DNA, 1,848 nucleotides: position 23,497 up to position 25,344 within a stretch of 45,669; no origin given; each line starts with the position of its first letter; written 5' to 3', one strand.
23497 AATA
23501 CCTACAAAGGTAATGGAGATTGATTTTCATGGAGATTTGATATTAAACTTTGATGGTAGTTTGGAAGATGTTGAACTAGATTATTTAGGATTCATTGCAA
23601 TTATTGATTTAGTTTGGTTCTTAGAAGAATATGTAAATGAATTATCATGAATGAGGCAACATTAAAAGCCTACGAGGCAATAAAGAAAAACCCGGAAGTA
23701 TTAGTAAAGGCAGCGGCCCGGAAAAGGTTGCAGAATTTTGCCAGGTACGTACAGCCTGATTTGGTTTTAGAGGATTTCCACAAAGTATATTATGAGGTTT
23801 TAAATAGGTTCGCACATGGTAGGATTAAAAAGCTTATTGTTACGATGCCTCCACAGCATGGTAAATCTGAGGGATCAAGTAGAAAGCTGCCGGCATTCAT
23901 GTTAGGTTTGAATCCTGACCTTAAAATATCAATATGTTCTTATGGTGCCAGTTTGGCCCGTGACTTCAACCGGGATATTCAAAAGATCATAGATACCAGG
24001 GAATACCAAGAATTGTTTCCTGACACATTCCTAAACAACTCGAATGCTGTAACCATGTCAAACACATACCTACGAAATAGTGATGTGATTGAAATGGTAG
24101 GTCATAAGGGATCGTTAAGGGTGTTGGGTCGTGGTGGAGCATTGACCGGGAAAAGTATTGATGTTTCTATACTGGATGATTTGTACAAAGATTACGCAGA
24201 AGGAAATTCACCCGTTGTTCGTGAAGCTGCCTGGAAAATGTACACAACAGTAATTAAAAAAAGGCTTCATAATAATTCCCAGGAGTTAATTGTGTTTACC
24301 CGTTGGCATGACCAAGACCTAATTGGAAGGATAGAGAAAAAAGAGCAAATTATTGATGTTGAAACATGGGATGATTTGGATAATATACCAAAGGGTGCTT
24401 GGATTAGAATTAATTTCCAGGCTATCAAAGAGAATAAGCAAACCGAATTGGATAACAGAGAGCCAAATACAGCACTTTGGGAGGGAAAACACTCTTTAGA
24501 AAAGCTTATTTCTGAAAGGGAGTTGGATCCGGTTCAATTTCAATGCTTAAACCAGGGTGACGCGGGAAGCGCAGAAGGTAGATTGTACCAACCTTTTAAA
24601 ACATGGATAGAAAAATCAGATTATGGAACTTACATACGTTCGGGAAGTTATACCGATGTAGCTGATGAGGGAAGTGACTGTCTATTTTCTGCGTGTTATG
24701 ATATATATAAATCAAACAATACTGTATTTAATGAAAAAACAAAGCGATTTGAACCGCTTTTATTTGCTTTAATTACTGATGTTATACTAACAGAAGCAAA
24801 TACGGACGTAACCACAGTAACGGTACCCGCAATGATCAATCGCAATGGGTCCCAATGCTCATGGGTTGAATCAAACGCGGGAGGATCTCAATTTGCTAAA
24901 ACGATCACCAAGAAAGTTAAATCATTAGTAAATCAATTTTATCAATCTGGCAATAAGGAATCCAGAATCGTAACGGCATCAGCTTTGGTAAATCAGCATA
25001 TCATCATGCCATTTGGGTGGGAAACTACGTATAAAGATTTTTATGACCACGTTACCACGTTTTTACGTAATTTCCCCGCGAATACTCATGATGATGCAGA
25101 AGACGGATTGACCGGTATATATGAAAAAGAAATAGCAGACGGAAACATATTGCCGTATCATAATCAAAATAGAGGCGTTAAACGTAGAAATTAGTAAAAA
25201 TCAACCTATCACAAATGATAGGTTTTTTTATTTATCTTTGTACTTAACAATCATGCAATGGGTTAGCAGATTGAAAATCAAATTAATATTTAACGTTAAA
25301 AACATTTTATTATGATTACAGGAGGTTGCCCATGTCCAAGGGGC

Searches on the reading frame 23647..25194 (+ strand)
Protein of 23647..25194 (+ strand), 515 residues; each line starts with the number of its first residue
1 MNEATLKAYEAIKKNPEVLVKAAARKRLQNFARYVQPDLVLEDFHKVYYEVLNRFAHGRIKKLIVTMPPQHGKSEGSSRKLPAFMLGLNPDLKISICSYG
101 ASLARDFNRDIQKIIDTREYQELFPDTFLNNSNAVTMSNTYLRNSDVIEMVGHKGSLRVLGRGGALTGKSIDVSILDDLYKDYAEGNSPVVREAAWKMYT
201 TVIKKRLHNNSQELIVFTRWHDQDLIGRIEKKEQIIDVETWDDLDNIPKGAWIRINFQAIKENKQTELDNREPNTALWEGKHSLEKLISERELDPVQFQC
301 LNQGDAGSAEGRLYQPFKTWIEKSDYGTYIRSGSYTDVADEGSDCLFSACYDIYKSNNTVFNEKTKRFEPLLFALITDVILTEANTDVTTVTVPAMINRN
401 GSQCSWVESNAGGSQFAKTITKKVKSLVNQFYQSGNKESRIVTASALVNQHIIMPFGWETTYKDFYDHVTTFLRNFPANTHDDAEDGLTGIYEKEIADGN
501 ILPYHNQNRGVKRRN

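Call 41: search_dna_similar(query=window:23647-25194:+, collection=phages, mode=protein, max_rows=15)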
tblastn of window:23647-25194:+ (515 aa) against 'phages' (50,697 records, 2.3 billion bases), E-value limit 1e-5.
Records with a match: 1638; places in all: 1640; records where one place covers at least 80% of the query: 279.
Best place of each record, by identity: 60-80% 9; <60% 1629.
By first word of the organism name: Mycobacterium 493; Microbacterium 273; Gordonia 165; Bacteriophage 51; Acinetobacter 47; Escherichia 47; Klebsiella 44; Lactococcus 40; Helicobacter 39; Caulobacter 37; and 80 more.
By host as written in the record: Mycobacterium smegmatis mc2 155 345; Gordonia terrae 3612 127; Microbacterium foliorum NRRL B-24224 SEA 111; Microbacterium foliorum NRRL B-24224 104; Mycobacterium smegmatis mc#155 83; - 72; Helicobacter pylori 30; Microbacterium paraoxydans NWU1 27; and 298 more.
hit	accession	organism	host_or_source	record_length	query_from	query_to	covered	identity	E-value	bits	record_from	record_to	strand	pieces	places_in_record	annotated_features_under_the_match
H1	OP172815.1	Parabacteroides phage PD491P1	Parabacteroides distasonis DA491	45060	2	515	100%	74.4%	0e+0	816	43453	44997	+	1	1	hypothetical protein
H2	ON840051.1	Caudoviricetes sp.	Rattus norvegicus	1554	2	515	100%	73.8%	0e+0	813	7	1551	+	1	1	large terminase protein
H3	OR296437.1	Bacteroides phage C1_85S2P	Bacteroides uniformis MB20-85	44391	2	515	100%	73.6%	0e+0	814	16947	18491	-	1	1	hypothetical protein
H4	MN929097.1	Parabacteroides phage PDS1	Parabacteroides distasonis APCS2/PD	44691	2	515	100%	73.6%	0e+0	817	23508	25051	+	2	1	terminase large subunit (x2)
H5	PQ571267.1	Bacteroides phage BKO1-3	Bacteroides koreensis HM3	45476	2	515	100%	73.4%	0e+0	813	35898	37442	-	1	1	terminase large subunit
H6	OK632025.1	Elizabethkingia phage TCUEAP2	Elizabethkingia anophelis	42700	1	515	100%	72.7%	0e+0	795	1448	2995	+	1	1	terminase large subunit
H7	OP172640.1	Alistipes phage AS73P1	Alistipes shahii DA73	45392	2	515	100%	72.6%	0e+0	798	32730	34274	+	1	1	hypothetical protein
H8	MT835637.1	Bacteriophage sp.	human fecal samples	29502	15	515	97%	62.3%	0e+0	673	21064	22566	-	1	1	record has no annotation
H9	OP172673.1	Bacteroides phage BF695P2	Bacteroides fragilis DA695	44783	16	515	97%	57.2%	0e+0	600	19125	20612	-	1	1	hypothetical protein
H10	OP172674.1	Bacteroides phage BF695P3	Bacteroides fragilis DA695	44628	16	515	97%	57.2%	0e+0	600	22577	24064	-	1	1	hypothetical protein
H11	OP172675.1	Bacteroides phage BF698P1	Bacteroides fragilis DA698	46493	16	515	97%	57.2%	0e+0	598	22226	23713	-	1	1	hypothetical protein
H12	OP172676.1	Bacteroides phage BF698P3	Bacteroides fragilis DA698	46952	16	515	97%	57.2%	0e+0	598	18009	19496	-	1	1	hypothetical protein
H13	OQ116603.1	Bacteroides phage vB_BfrS_UZM3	Bacteroides fragilis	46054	16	512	97%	56.7%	0e+0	598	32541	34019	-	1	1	terminase large subunit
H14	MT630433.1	Bacteroides phage vB_BfrS_23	Bacteroides fragilis GB124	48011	16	512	97%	56.3%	0e+0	588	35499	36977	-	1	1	terminase large subunit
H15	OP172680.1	Bacteroides phage BK649P1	Bacteroides ovatus BSC649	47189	16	515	97%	55.8%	3e-163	600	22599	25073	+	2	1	hypothetical protein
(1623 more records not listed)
